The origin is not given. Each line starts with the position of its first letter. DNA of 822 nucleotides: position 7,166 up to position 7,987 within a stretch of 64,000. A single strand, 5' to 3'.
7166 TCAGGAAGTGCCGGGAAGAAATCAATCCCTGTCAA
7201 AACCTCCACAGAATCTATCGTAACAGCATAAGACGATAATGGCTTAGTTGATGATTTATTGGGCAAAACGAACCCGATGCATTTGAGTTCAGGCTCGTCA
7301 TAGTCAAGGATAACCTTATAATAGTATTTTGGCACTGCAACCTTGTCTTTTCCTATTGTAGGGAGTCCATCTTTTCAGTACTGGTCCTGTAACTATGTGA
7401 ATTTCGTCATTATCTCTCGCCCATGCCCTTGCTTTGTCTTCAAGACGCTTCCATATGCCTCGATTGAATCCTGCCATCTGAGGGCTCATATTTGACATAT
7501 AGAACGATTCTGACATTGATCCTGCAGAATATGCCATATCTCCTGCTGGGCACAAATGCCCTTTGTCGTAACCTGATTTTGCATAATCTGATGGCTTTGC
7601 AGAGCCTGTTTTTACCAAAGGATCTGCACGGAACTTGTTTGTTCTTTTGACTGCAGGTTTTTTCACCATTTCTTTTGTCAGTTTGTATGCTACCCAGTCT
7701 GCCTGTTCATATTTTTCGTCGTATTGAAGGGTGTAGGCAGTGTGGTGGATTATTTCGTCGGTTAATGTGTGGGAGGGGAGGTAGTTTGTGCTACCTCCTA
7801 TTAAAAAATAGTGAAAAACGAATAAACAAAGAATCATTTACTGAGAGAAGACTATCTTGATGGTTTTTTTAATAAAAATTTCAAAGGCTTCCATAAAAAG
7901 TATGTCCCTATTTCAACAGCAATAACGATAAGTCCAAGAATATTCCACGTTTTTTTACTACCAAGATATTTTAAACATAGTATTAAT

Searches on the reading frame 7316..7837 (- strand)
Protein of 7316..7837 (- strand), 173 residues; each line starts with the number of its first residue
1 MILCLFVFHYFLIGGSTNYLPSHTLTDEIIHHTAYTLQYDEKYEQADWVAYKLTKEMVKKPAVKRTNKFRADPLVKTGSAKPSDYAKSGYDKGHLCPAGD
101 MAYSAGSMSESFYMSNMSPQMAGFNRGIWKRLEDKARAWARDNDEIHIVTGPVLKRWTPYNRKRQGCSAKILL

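Call 59: search_protein_families(library=pfam, proteins=[window:7316-7837:-], max_evalue=0.001)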
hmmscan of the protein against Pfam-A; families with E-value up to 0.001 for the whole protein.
window:7316-7837:- (173 aa): 1 family
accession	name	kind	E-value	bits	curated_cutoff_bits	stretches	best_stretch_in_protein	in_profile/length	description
PF01223.29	Endonuclease_NS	-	3.2e-39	135.3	23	1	26-159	15-151/223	DNA/RNA non-specific endonuclease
